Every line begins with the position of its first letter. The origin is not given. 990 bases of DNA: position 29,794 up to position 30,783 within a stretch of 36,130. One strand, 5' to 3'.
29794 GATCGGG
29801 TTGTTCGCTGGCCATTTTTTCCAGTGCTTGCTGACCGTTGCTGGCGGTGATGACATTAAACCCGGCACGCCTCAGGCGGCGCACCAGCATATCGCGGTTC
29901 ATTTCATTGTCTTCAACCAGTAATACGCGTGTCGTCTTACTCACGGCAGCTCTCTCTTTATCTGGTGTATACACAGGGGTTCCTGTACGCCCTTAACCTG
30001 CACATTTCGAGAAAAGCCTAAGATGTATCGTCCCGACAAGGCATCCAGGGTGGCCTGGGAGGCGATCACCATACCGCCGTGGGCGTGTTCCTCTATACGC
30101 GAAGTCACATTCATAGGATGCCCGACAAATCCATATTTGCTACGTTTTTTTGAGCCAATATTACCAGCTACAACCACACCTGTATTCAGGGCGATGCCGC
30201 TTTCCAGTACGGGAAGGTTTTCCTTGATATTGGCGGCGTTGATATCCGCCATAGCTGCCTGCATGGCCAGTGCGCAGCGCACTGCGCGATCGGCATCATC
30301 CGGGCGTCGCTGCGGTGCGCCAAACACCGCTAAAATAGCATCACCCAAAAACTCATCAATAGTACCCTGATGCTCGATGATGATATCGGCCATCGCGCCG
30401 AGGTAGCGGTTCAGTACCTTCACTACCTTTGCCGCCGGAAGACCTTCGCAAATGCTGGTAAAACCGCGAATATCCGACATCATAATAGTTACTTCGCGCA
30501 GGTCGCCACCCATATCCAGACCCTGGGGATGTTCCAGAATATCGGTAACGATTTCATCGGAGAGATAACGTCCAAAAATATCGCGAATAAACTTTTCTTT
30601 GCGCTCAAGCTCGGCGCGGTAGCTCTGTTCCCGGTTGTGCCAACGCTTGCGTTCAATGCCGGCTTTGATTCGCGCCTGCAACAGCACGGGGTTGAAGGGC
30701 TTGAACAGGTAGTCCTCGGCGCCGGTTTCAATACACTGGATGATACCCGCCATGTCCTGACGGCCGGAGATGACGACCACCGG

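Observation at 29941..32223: Class III cyclase with a Glu/Gly specificity pair, divergent to a CRP-family regulator: candidate bacterial cGMP circuit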

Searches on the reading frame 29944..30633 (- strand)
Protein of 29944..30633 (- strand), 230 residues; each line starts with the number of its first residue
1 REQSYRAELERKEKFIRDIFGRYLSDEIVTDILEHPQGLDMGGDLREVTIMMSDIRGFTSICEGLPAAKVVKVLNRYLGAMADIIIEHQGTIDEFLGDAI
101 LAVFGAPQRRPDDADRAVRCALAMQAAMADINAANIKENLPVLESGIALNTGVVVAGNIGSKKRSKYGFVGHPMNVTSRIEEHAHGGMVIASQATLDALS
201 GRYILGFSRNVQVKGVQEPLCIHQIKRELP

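Call 5: search_solved_structures(query=window:29944-30633:-, max_evalue=0.001, show_alignments=5)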
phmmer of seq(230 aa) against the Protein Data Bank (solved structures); distinct sequences matched with E-value up to 0.001: 59.
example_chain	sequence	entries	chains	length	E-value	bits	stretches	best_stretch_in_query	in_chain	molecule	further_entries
6fht_A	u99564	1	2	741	3.5e-65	223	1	16-224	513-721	Bacteriophytochrome,Adenylate cyclase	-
2w01_A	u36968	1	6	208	4.8e-56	193.1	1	40-224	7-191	ADENYLATE CYCLASE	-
3r5g_A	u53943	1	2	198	1.6e-26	96.6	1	46-225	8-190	CyaB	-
1wc0_A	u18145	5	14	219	5e-25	91.7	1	36-221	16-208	ADENYLATE CYCLASE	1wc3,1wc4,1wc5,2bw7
1wc1_A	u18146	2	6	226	1.2e-24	90.5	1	39-221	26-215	ADENYLATE CYCLASE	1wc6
8buz_A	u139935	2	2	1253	1.5e-18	70.6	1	8-205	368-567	Adenylate cyclase type 8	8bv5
5x4t_A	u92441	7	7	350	3.8e-18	69.2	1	31-229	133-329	Photoactivated adenylyl cyclase | Family 3 adenylate cyclase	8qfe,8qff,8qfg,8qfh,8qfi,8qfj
9f1z_A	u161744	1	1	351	3.8e-18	69.2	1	31-229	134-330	Family 3 adenylate cyclase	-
5x4u_A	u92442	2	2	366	4.4e-18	69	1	31-229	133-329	Photoactivated adenylyl cyclase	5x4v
4yus_A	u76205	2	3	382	5e-18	68.9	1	31-229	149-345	Family 3 adenylate cyclase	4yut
9f1w_A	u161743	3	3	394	5.4e-18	68.7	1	31-229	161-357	Family 3 adenylate cyclase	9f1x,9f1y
5o5k_A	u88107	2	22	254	2.5e-15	60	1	41-216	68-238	Adenylate cyclase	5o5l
5mbg_A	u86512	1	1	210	4.5e-15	59.2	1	42-184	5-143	Beta subunit of photoactivated adenylyl cyclase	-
5mbj_A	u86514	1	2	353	7.7e-15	58.4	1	23-184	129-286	Beta subunit of photoactivated adenylyl cyclase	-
5mbk_A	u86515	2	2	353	7.7e-15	58.4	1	24-184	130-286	Beta subunit of photoactivated adenylyl cyclase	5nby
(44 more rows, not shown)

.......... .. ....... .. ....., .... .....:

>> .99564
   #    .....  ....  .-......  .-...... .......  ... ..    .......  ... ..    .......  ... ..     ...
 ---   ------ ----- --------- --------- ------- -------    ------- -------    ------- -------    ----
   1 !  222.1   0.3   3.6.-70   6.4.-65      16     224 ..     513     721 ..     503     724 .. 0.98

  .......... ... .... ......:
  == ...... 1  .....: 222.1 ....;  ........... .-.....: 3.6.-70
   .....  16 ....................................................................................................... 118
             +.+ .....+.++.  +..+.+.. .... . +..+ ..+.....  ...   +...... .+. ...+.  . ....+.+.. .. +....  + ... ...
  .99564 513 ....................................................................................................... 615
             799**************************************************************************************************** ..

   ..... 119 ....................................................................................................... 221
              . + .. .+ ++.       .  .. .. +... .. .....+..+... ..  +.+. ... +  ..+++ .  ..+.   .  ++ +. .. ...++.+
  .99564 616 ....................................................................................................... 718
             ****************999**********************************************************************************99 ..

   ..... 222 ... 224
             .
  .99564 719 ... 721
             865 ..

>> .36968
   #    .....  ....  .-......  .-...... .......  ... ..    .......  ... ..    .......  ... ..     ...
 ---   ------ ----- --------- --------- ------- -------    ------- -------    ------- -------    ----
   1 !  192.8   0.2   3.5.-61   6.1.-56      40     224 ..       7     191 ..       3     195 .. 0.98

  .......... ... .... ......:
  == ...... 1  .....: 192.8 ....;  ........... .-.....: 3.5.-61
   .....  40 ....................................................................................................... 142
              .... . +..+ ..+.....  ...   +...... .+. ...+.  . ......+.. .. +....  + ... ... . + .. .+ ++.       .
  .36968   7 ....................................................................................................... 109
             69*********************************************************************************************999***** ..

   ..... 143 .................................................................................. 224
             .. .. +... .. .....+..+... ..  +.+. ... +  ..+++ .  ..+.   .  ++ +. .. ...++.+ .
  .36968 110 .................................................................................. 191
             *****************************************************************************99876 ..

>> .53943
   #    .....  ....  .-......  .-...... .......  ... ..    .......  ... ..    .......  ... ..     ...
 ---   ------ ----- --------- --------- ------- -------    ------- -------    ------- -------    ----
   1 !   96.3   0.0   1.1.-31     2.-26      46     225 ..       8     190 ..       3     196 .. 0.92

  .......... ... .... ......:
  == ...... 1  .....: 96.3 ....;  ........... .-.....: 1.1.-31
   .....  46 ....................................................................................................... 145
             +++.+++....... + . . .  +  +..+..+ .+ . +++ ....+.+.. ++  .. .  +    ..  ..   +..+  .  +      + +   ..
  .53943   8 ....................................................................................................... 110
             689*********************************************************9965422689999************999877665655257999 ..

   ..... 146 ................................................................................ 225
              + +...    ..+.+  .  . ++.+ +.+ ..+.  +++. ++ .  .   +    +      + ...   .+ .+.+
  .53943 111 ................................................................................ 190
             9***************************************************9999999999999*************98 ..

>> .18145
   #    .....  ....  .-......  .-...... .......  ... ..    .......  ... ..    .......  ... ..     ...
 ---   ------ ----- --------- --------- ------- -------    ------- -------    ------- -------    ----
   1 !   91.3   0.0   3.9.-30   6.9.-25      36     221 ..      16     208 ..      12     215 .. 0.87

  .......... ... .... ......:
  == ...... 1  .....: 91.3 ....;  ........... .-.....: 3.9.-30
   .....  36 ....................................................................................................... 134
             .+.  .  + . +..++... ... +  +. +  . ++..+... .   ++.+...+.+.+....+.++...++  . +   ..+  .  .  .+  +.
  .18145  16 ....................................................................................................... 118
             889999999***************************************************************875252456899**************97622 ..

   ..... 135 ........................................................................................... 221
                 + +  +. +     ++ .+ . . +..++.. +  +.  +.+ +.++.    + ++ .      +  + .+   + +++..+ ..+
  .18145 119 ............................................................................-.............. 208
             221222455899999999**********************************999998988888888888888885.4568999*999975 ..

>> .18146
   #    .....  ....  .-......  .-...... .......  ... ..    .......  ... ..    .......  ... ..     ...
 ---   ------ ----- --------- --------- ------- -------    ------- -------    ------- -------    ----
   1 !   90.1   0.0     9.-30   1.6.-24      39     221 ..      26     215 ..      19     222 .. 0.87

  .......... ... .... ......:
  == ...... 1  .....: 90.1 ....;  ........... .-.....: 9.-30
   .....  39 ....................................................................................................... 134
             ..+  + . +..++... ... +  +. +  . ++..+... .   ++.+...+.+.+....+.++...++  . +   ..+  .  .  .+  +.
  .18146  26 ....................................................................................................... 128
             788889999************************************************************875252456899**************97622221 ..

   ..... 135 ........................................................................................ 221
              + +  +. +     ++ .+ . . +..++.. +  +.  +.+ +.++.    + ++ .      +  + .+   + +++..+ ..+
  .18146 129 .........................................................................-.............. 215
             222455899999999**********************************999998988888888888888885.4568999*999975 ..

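Call 55: search_protein_representatives(protein=window:29944-30618:-)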
Query: 225 residues. Proteins with E-value up to 0.001 (for the whole library): 94536; up to 1e-10: 54733; up to 1e-30: 6522. The best 150 are listed.
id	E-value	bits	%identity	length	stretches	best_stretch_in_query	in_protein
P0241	2.7e-108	377.0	48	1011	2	2-220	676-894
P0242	1.1e-72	260.6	56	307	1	3-219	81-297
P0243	2.7e-72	259.3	56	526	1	3-223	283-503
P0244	6.2e-71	254.9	54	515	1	1-220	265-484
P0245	2.6e-70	252.9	51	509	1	1-221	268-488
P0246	2.9e-70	252.7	56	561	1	3-220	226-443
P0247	4.5e-70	252.1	56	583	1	3-220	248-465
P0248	1.2e-69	250.7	43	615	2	3-220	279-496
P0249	3.3e-69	249.3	56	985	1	4-220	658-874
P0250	7.6e-69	248.1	53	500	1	3-221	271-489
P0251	1.0e-68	247.6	55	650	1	2-220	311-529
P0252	1.3e-68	247.3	54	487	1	2-220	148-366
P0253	1.6e-68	247.0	52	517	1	2-220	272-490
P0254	1.9e-68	246.8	56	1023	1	3-221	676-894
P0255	4.4e-68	245.6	55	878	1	4-218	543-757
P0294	1.4e-64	234.1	53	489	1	3-218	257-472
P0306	7.9e-64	231.7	49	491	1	3-221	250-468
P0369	1.3e-61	224.4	49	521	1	2-218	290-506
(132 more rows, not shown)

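Call 58: search_protein_families(library=pfam, proteins=[P0241, P0243, P0244, P0245, P0248, P0250, P0253, P0294, P0306, P0369], max_evalue=0.001)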
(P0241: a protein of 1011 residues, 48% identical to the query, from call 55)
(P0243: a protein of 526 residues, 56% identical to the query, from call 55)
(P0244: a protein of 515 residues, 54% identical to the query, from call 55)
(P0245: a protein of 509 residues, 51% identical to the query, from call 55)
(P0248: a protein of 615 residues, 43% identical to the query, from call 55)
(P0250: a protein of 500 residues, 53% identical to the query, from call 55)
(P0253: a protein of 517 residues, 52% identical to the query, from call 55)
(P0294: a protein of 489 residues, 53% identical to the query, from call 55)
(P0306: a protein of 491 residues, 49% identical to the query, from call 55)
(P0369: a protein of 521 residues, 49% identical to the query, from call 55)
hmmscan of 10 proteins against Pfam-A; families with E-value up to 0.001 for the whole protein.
P0241 (1011 aa): 1 family
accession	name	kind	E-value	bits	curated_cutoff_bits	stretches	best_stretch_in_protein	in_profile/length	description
PF00211.25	Guanylate_cyc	-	2.8e-56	190.5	21.9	2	715-870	6-156/183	Adenylate and Guanylate cyclase catalytic domain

P0243 (526 aa): 2 families
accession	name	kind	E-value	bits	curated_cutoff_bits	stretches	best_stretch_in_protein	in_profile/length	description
PF00072.30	Response_reg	-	1.6e-28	99.5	30.2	1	153-264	1-110/111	Response regulator receiver domain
PF00211.25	Guanylate_cyc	-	6.3e-28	98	21.9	1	320-486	6-170/183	Adenylate and Guanylate cyclase catalytic domain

P0244 (515 aa): 2 families
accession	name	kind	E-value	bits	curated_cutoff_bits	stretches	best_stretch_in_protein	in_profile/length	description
PF00211.25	Guanylate_cyc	-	8e-24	84.7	21.9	1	305-459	7-156/183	Adenylate and Guanylate cyclase catalytic domain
PF00072.30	Response_reg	-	2.7e-12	47.3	30.2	1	137-248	2-110/111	Response regulator receiver domain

P0245 (509 aa): 2 families
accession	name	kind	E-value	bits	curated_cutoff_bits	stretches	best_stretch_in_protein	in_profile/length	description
PF00072.30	Response_reg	-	2.1e-27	95.9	30.2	1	140-252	1-111/111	Response regulator receiver domain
PF00211.25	Guanylate_cyc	-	7.3e-24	84.8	21.9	1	308-477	7-172/183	Adenylate and Guanylate cyclase catalytic domain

P0248 (615 aa): 1 family
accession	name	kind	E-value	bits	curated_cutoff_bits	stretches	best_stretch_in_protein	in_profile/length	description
PF00211.25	Guanylate_cyc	-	1.5e-36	126.1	21.9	2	316-483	6-171/183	Adenylate and Guanylate cyclase catalytic domain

P0250 (500 aa): 3 families
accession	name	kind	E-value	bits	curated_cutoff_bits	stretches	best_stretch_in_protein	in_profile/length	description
PF00211.25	Guanylate_cyc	-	1.2e-28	100.4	21.9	1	308-478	6-172/183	Adenylate and Guanylate cyclase catalytic domain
PF00072.30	Response_reg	-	3.1e-26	92.2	30.2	1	141-252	1-110/111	Response regulator receiver domain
PF00512.31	HisKA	-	0.00038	20.9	26.9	0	60-116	4-59/66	His Kinase A (phospho-acceptor) domain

P0253 (517 aa): 4 families
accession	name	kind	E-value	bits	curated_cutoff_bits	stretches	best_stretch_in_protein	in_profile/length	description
PF00211.25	Guanylate_cyc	-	1.2e-26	93.9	21.9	1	310-466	6-158/183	Adenylate and Guanylate cyclase catalytic domain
PF00072.30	Response_reg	-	1.7e-26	93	30.2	1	143-254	1-110/111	Response regulator receiver domain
PF00512.31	HisKA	-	5.7e-06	26.7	26.9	1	69-102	6-41/66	His Kinase A (phospho-acceptor) domain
PF20161.5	VpsR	-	4.4e-05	23.6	23.7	1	133-251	3-117/121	VpsR domain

P0294 (489 aa): 3 families
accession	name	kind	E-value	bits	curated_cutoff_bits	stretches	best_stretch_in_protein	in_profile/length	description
PF00211.25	Guanylate_cyc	-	2.4e-29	102.7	21.9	1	295-459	7-161/183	Adenylate and Guanylate cyclase catalytic domain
PF00072.30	Response_reg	-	9.5e-26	90.6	30.2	1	127-238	1-110/111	Response regulator receiver domain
PF06490.17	FleQ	-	0.00094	19.9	22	0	126-209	1-80/108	Flagellar regulatory protein FleQ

P0306 (491 aa): 3 families
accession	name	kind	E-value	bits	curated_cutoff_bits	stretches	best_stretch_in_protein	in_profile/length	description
PF00072.30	Response_reg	-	6.7e-29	100.7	30.2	1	120-231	1-110/111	Response regulator receiver domain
PF00211.25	Guanylate_cyc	-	9.2e-26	91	21.9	1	289-454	8-163/183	Adenylate and Guanylate cyclase catalytic domain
PF00512.31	HisKA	-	1.9e-05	25.1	26.9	1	28-85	5-59/66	His Kinase A (phospho-acceptor) domain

P0369 (521 aa): 2 families
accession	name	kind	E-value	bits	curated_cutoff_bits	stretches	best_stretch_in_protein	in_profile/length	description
PF00211.25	Guanylate_cyc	-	1.8e-25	90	21.9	1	329-481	7-154/183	Adenylate and Guanylate cyclase catalytic domain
PF00072.30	Response_reg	-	6.9e-17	62.1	30.2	1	152-265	1-110/111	Response regulator receiver domain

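Call 61: find_homologous_proteins(query=A3, max_evalue=1e-30)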
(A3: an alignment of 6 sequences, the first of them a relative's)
Query A3 (6 sequences) (526 aa, profile of the alignment): 5135 proteins with E <= 1e-30 among 8000 candidates; the best 120 are listed.
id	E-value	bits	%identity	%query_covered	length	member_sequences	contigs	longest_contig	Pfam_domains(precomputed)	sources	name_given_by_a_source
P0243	4.6e-229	779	100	100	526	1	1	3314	PF00211.26,PF00072.31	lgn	-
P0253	2.0e-222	758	45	83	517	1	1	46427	PF00512.32,PF00211.26,PF00072.31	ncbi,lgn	-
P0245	5.9e-220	749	48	83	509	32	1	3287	PF00211.26,PF00072.31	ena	-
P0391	2.1e-212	724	84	99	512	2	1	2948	PF00211.26,PF00072.31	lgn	-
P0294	1.2e-211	722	55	72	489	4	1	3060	PF00211.26,PF00072.31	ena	-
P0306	2.3e-205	701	41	83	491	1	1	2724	PF00512.32,PF00211.26,PF00072.31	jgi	jgi:adenylate cyclase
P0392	1.4e-204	699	49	82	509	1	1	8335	PF00211.26,PF00072.31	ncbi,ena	-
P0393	3.3e-204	697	47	86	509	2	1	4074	PF00211.26,PF00072.31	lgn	-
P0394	6.7e-204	696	50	67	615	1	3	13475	PF20274.5,PF00211.26,PF00072.31,PF20161.6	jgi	-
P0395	9.6e-203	693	47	88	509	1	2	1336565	PF00211.26,PF00072.31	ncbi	ncbi:MAG: adenylate/guanylate cyclase domain-containing protein [Oceanicoccus sp.]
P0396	1.4e-202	692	68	95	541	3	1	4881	PF00211.26,PF00072.31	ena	-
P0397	5.6e-202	690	67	95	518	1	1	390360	PF00211.26,PF00072.31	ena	-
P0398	1.8e-201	688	72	95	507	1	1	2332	PF00211.26,PF00072.31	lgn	-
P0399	6.3e-201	687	49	86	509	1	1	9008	PF00211.26,PF00072.31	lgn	-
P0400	9.3e-201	686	73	95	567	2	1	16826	PF00211.26,PF00072.31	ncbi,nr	ncbi:MAG: response regulator [Pseudomonadales bacterium]|nr:response regulator [Pseudomonadales bact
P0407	9.5e-200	683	49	91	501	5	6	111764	PF00211.26,PF00072.31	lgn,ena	-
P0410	3.4e-199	681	49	86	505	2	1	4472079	PF00211.26,PF00072.31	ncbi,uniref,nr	ncbi:adenylate/guanylate cyclase domain-containing protein [Oceanicoccus sagamiensis]|uniref:Adenyly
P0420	2.4e-197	675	65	98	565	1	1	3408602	PF00211.26,PF00072.31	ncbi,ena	-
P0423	3.1e-196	671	48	82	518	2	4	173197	PF00211.26,PF00072.31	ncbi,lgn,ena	-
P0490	6.5e-189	647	48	67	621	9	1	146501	PF00211.26,PF00072.31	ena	-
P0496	1.9e-188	645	50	83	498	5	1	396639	PF00211.26,PF00072.31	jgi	-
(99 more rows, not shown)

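Call 62: find_encoding_contigs(protein=P0410, flank=6000, max_places=1)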
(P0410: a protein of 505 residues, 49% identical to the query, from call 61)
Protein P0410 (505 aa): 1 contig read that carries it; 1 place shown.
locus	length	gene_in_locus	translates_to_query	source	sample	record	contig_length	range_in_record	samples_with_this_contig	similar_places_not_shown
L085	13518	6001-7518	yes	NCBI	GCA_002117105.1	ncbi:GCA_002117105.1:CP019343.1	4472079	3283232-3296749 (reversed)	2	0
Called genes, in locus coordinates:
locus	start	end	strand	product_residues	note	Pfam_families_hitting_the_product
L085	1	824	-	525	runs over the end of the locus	PF00117:GATase, PF07722:Peptidase_C26 (weak), PF02540:NAD_synthase, PF03054:tRNA_Me_trans (faint), PF00958:GMP_synt_C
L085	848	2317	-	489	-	PF00478:IMPDH, PF00571:CBS, PF03060:NMO, PF01070:FMN_dh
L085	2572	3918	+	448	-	PF13742:tRNA_anti_2, PF01336:tRNA_anti-codon, PF02601:Exonuc_VII_L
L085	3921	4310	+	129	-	PF04247:SirB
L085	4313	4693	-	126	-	PF15919:HicB_lk_antitox, PF15970:HicB-like_2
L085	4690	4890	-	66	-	PF07927:HicA_toxin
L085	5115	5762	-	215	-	PF00027:cNMP_binding, PF13545:HTH_Crp_2, PF00325:Crp (weak)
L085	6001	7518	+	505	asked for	PF00072:Response_reg, PF00211:Guanylate_cyc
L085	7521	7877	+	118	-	PF00072:Response_reg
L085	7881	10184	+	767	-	PF00672:HAMP, PF00512:HisKA, PF02518:HATPase_c, PF00072:Response_reg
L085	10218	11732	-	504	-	PF01336:tRNA_anti-codon, PF00152:tRNA-synt_2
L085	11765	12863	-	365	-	PF03462:PCRF, PF00472:RF-1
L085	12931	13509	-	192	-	PF08768:THAP4_heme-bd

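Call 63: find_encoding_contigs(protein=P0420, flank=6000, max_places=1)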
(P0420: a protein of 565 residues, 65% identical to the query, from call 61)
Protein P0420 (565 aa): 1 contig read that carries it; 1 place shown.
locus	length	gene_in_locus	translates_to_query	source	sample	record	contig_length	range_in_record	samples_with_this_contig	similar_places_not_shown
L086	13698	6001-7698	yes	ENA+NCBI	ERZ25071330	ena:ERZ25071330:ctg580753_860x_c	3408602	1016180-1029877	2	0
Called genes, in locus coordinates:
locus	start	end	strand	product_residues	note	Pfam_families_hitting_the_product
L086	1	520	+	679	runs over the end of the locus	PF01757:Acyl_transf_3, PF19040:SGNH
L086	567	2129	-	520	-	PF00117:GATase, PF07722:Peptidase_C26, PF02540:NAD_synthase, PF03054:tRNA_Me_trans (faint), PF00958:GMP_synt_C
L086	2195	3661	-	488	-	PF00478:IMPDH, PF00571:CBS, PF01070:FMN_dh, PF03060:NMO (weak)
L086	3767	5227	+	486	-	PF13742:tRNA_anti_2, PF01336:tRNA_anti-codon, PF02601:Exonuc_VII_L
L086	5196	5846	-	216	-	PF00027:cNMP_binding, PF13545:HTH_Crp_2, PF00325:Crp (weak)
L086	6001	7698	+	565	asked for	PF00072:Response_reg, PF00211:Guanylate_cyc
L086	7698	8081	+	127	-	PF00072:Response_reg, PF23198:PDE8A_N (weak)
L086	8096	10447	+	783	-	PF00672:HAMP, PF00512:HisKA, PF02518:HATPase_c, PF00072:Response_reg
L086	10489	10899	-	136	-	PF04828:GFA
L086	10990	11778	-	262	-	PF01557:FAA_hydrolase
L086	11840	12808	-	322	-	PF00561:Abhydrolase_1, PF12146:Hydrolase_4, PF12697:Abhydrolase_6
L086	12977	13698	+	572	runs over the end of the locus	PF00890:FAD_binding_2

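Call 64: find_encoding_contigs(protein=P0253, flank=6000, max_places=1)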
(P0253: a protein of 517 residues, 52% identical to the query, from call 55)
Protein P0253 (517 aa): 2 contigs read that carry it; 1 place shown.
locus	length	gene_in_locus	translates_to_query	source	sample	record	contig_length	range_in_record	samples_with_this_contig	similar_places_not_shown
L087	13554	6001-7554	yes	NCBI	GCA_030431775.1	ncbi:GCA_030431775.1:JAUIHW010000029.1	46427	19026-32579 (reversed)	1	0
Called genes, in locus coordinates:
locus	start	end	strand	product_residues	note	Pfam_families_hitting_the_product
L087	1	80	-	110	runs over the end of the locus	PF05973:Gp49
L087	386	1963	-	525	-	PF00117:GATase, PF07722:Peptidase_C26 (weak), PF02540:NAD_synthase, PF00958:GMP_synt_C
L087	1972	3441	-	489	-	PF00478:IMPDH, PF03060:NMO (faint), PF00571:CBS, PF01070:FMN_dh (weak)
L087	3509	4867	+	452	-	PF13742:tRNA_anti_2, PF01336:tRNA_anti-codon, PF02601:Exonuc_VII_L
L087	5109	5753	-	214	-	PF00027:cNMP_binding, PF13545:HTH_Crp_2, PF00325:Crp (weak)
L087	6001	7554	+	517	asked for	PF00512:HisKA (faint), PF00072:Response_reg, PF00211:Guanylate_cyc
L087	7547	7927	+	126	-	PF00072:Response_reg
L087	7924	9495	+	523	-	PF00672:HAMP, PF00512:HisKA, PF02518:HATPase_c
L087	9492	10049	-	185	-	-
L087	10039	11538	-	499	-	PF01336:tRNA_anti-codon, PF00152:tRNA-synt_2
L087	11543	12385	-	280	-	PF03462:PCRF, PF00472:RF-1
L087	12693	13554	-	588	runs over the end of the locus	PF01368:DHH, PF02272:DHHA1, PF17768:RecJ_OB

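Call 65: find_encoding_contigs(protein=P0490, flank=6000, max_places=1)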
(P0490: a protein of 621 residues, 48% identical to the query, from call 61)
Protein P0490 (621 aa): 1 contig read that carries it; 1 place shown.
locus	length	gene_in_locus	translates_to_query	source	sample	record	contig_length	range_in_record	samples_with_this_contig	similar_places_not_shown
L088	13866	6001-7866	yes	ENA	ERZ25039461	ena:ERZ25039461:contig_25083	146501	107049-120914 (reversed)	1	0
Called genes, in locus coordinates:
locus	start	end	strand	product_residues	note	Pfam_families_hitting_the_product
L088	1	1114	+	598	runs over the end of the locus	PF00005:ABC_tran, PF13304:AAA_21 (faint), PF00950:ABC-3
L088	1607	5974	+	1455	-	PF08447:PAS_3, PF13426:PAS_9, PF08447:PAS_3, PF13426:PAS_9, PF08448:PAS_4, PF00512:HisKA, PF02518:HATPase_c, PF00072:Response_reg, +9 more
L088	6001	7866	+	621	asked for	PF00072:Response_reg, PF00211:Guanylate_cyc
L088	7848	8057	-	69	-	-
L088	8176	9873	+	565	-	PF02550:AcetylCoA_hydro, PF13336:AcetylCoA_hyd_C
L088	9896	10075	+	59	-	-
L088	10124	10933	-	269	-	PF12146:Hydrolase_4, PF00561:Abhydrolase_1, PF12697:Abhydrolase_6 (weak)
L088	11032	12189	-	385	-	PF12704:MacB_PCD (weak), PF02687:FtsX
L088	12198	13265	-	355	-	PF01544:CorA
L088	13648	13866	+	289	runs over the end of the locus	PF08668:HDOD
